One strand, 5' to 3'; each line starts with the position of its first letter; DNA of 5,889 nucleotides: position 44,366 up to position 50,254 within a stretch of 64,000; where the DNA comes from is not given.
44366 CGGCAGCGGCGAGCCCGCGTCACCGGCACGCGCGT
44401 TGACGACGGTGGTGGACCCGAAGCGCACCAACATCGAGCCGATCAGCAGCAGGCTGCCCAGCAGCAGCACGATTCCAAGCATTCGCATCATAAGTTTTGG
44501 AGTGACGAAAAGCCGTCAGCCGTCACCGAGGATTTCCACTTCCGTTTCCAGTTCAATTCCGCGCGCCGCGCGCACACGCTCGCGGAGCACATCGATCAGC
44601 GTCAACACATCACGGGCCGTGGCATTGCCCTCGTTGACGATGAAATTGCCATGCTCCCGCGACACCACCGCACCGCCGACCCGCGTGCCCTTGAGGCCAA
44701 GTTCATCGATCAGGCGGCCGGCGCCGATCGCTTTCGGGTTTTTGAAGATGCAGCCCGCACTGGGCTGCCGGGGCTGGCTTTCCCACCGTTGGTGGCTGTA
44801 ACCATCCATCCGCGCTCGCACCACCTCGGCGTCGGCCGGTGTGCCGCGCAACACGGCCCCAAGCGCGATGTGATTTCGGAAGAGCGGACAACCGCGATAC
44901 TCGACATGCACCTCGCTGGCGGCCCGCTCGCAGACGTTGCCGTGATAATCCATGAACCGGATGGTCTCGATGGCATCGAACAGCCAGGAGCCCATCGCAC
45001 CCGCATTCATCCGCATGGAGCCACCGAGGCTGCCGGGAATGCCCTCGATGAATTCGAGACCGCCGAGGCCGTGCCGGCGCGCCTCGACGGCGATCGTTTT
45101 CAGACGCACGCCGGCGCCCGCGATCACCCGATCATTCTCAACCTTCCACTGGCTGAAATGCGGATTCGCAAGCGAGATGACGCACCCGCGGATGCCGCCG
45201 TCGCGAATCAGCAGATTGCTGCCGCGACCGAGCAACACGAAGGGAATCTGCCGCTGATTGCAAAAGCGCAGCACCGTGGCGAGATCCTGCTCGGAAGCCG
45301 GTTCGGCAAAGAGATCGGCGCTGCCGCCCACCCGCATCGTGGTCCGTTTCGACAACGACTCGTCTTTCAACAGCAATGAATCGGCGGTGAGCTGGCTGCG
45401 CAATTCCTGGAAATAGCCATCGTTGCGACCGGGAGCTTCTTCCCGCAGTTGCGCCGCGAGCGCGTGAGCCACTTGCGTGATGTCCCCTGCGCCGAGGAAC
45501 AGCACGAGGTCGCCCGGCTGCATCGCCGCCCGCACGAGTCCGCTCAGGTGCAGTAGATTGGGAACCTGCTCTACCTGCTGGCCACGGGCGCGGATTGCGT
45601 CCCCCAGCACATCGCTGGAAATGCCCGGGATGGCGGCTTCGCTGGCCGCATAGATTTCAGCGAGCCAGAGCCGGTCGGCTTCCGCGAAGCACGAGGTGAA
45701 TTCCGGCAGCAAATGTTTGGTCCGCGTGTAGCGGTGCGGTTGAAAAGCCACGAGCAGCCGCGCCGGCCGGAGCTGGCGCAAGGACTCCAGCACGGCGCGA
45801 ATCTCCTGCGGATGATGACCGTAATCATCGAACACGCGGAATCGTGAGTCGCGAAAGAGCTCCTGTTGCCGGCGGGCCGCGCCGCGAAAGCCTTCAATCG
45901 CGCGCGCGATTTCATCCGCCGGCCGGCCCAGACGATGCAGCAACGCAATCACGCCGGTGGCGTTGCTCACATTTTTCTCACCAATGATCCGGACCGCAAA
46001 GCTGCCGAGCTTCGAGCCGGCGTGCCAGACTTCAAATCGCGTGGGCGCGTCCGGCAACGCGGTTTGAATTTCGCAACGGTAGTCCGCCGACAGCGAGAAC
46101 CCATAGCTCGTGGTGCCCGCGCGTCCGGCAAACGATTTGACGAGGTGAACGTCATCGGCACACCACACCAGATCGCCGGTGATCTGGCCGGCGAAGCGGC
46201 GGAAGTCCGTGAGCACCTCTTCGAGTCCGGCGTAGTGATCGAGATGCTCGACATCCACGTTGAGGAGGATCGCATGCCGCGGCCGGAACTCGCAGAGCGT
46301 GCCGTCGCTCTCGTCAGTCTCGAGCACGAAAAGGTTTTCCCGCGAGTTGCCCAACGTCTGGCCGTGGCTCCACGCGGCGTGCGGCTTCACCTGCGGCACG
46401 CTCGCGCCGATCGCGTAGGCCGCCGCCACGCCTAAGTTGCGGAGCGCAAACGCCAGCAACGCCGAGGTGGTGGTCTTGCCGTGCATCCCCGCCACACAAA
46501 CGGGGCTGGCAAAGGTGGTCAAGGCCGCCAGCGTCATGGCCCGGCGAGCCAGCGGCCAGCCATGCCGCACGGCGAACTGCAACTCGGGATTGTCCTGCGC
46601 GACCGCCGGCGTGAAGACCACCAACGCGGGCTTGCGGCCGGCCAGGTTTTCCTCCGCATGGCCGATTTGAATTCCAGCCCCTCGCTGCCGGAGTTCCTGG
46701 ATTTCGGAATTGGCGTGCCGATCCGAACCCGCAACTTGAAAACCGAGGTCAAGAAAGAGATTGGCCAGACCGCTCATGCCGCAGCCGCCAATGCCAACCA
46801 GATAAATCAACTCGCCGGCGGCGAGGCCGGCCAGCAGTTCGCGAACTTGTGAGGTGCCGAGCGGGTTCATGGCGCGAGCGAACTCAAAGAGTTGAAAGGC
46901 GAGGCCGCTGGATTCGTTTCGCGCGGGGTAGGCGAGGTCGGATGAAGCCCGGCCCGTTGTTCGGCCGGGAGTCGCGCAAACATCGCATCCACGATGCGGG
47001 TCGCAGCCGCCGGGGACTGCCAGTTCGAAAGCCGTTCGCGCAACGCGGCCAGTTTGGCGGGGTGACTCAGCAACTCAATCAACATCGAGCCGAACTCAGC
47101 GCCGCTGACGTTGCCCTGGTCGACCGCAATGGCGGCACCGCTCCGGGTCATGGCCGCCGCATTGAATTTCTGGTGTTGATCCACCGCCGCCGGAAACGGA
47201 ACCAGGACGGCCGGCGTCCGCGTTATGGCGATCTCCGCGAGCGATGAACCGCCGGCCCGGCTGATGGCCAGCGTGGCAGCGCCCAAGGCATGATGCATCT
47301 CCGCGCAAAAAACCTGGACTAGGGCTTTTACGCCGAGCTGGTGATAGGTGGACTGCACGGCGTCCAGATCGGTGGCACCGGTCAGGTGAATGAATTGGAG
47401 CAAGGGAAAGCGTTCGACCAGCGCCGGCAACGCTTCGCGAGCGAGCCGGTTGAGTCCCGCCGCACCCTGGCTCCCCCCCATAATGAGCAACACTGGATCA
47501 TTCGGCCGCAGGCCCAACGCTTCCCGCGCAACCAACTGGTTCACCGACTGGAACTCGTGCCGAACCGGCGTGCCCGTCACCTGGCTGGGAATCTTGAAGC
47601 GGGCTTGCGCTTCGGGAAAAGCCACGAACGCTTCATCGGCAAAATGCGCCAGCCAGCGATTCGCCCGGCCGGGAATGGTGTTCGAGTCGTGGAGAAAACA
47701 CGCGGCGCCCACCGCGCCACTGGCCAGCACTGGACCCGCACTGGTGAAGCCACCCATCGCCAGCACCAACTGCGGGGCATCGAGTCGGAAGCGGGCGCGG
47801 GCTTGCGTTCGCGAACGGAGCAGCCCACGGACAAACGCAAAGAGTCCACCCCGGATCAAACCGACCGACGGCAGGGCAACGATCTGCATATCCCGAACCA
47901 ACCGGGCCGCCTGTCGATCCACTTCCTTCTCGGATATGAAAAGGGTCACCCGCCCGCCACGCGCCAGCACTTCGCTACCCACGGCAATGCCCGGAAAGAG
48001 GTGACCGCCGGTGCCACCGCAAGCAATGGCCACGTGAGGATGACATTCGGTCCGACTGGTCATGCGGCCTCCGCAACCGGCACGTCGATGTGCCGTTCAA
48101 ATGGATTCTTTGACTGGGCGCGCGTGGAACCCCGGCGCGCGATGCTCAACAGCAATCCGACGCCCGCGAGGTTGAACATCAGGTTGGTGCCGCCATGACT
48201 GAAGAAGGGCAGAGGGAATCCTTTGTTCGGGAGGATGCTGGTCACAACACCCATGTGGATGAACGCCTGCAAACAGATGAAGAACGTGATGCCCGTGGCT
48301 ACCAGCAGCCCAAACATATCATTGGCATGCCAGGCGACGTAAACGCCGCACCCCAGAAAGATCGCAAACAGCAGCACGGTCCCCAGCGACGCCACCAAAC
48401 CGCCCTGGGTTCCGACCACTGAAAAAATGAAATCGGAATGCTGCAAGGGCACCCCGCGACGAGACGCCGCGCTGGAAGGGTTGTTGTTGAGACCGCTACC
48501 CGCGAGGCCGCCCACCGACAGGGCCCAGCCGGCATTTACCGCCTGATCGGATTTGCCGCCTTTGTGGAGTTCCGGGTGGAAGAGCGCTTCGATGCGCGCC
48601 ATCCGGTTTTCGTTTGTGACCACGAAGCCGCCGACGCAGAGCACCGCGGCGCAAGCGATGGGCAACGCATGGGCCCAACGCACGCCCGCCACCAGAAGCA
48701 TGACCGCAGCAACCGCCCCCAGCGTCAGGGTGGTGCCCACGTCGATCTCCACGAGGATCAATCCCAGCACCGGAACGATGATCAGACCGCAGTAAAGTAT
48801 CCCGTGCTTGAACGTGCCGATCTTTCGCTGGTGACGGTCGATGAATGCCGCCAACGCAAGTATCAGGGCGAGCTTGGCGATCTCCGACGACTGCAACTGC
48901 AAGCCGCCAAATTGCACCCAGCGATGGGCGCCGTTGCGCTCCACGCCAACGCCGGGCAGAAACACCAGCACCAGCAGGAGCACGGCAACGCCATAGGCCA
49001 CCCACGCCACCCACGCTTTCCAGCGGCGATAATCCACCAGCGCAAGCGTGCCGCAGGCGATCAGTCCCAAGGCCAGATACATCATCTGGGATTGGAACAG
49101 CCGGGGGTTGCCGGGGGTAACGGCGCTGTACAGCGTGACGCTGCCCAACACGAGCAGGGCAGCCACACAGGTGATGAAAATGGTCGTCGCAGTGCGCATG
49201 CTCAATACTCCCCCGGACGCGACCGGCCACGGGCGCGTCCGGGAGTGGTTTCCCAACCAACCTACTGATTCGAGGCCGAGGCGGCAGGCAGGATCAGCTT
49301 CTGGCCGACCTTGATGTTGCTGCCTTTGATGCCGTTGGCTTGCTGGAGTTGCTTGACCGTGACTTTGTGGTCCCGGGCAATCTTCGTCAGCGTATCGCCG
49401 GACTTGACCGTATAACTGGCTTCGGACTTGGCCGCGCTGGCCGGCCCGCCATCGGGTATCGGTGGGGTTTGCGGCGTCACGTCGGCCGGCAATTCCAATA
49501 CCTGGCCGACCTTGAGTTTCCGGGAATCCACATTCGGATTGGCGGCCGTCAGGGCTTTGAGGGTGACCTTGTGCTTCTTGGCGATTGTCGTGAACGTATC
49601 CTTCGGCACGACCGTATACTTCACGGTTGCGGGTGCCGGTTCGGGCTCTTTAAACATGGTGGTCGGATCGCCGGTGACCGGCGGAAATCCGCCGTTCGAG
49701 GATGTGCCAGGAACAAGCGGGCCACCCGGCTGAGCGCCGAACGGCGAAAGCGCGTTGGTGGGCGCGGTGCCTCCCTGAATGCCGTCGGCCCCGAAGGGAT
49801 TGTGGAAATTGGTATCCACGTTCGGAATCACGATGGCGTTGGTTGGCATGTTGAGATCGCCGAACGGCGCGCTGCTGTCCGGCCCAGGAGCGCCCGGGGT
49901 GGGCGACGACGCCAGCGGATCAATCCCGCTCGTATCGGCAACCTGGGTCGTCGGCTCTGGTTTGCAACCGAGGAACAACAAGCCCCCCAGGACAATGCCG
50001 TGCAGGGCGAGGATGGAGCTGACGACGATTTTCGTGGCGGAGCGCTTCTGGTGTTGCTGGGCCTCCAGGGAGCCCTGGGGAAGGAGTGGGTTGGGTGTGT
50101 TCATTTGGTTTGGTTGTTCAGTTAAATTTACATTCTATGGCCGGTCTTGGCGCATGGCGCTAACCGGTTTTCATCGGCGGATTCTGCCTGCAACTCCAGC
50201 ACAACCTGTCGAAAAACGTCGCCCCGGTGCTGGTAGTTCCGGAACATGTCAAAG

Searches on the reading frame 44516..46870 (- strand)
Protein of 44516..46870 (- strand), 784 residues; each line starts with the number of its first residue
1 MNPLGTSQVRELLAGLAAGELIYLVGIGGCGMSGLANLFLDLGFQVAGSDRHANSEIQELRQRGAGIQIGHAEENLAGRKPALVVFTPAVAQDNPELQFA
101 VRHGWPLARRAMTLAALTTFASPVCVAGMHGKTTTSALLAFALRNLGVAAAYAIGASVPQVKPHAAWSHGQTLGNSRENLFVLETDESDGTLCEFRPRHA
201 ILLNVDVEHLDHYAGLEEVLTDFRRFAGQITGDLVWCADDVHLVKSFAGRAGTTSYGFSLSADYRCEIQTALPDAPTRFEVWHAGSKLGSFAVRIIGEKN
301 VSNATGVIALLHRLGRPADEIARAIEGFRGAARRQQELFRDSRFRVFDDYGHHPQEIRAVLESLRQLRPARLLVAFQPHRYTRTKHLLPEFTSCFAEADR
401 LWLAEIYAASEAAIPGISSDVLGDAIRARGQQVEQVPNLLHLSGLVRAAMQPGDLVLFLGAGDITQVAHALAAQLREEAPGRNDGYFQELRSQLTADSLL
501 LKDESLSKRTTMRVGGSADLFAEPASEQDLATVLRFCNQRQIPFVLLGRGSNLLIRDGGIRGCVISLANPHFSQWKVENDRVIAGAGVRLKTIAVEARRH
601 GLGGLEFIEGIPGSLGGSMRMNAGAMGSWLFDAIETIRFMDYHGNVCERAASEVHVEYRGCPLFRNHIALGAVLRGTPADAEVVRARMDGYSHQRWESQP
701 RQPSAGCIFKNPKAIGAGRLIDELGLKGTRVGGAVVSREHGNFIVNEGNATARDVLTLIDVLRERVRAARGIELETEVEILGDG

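Call 70: search_protein_families(library=pfam, proteins=[window:44516-46870:-], max_evalue=0.00001)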
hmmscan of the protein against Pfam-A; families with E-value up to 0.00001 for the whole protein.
window:44516-46870:- (784 aa): 5 families
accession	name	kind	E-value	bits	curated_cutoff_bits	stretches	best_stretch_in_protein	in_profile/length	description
PF02873.21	MurB_C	-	1.9e-31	108.6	27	1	684-781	2-99/99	UDP-N-acetylenolpyruvoylglucosamine reductase, C-terminal domain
PF01565.28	FAD_binding_4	-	8e-21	74.6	26.4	1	519-647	2-136/139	FAD binding domain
PF01225.30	Mur_ligase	-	1e-17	64.7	21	1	22-118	2-91/95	Mur ligase family, catalytic domain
PF02875.26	Mur_ligase_C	-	8.4e-16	59.4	28.4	1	338-462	5-127/127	Mur ligase, glutamate ligase domain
PF08245.18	Mur_ligase_M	-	1.7e-15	57.9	24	1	126-310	1-199/200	Mur ligase middle domain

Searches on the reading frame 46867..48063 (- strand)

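Call 70: search_protein_families(library=pfam, proteins=[window:46867-48063:-], max_evalue=0.00001)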
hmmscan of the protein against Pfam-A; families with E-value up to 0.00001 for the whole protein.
window:46867-48063:- (398 aa): 2 families
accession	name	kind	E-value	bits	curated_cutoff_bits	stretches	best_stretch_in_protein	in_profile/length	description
PF04101.22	Glyco_tran_28_C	-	4.7e-28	98.7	22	1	191-343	1-152/166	Glycosyltransferase family 28 C-terminal domain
PF03033.26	Glyco_transf_28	-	3.5e-21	76.2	26.2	1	11-146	1-138/139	Glycosyltransferase family 28 N-terminal domain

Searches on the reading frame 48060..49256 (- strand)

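Call 70: search_protein_families(library=pfam, proteins=[window:48060-49256:-], max_evalue=0.00001)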
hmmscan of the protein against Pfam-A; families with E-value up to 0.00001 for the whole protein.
window:48060-49256:- (398 aa): 1 family
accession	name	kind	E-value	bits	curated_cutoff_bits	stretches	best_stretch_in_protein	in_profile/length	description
PF01098.24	FTSW_RODA_SPOVE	-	3.3e-70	237.3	26.4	1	26-375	3-353/356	Cell cycle protein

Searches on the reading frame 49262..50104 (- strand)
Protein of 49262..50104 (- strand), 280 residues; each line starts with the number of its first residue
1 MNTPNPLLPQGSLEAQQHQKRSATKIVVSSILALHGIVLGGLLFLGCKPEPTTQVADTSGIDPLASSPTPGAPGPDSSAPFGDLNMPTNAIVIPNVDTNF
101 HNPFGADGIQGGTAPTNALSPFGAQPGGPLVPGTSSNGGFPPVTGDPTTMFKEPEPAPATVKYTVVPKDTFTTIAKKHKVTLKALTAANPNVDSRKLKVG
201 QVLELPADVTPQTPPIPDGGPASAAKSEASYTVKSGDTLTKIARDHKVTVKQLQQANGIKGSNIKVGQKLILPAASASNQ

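Call 70: search_protein_families(library=pfam, proteins=[window:49262-50104:-], max_evalue=0.00001)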
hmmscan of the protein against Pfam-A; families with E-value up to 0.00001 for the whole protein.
window:49262-50104:- (280 aa): 3 families
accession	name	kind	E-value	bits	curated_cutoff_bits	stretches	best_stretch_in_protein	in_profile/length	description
PF01476.26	LysM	-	9.9e-33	112.3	20.9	2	231-273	1-43/43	LysM domain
PF23472.1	LysM2_CERK1_LYK3_4_5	-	1.1e-10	41.6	27.4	0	159-206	4-54/56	LYK3/4/5 LysM2 domain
PF23473.1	LysM3_LYK4_5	-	2.8e-06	27.8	29.3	0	230-264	4-38/48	LYK4/5 LysM3 domain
